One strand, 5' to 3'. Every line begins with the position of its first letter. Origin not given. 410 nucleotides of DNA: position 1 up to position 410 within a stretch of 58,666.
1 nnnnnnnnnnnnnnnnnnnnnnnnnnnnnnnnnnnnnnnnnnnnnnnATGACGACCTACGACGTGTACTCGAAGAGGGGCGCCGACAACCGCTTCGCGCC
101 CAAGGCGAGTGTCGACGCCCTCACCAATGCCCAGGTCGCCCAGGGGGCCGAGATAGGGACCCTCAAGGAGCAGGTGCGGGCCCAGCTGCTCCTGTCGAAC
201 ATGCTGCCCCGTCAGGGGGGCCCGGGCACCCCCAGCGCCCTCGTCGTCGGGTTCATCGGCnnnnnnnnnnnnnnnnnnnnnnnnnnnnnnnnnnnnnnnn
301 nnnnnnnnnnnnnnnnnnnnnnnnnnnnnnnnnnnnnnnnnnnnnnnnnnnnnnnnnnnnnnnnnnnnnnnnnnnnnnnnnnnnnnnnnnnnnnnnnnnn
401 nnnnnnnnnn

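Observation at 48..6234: Two enzymatic proteins (SGNH-esterase-like and GDPD) share an N-terminal tag and bracket the endolysin-holin pair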

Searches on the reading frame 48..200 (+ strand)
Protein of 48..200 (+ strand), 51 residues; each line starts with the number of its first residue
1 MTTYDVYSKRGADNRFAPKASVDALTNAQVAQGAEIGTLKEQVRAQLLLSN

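Call 37: find_homologous_proteins(query=A2, max_evalue=10)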
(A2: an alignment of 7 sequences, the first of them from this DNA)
Query A2 (7 sequences) (43 aa, profile of the alignment): 2 proteins with E <= 10 among 6 candidates.
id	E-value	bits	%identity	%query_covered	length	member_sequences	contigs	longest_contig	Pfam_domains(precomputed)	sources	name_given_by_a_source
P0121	3.1e-21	93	60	58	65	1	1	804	-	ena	-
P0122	9.5e-9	53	58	100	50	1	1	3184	-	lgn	-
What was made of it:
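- Tried and rejected: The 43-aa profile collected only 6 candidates and returned two fragments (call 37), which was uninformative.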

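Call 88: search_dna_similar(query=window:48-200:+, collection=phages, mode=protein, max_evalue=10, max_rows=40)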
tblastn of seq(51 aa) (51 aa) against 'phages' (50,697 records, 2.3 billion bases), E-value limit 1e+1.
Records with a match: 1; places in all: 1; records where one place covers at least 80% of the query: 0.
Best place of each record, by identity: <60% 1.
By first word of the organism name: Halorubrum 1.
By host as written in the record: Halorubrum sp. 1.
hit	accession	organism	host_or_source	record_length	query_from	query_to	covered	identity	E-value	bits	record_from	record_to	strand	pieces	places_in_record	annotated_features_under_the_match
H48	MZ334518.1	Halorubrum virus HRTV-11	Halorubrum sp.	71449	10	45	71%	41.7%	8e-1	31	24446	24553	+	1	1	putative tail fiber protein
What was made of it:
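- The tag has no significant match in 50,697 annotated phage genomes (call 88).
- Tried and rejected: Tag search in annotated phages. tblastn of A's first 51 residues against 50,697 phage genomes gave one non-significant hit (E 0.8), a Halorubrum virus 'putative tail fiber protein' (call 88).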

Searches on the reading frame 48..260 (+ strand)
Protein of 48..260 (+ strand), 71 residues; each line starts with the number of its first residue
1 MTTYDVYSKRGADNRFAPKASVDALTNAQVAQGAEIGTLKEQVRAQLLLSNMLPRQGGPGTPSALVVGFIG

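Call 33: search_protein_families(library=pfam, proteins=[window:48-260:+], max_evalue=10)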
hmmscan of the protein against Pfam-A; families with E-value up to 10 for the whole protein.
window:48-260:+ (71 aa): 0 families
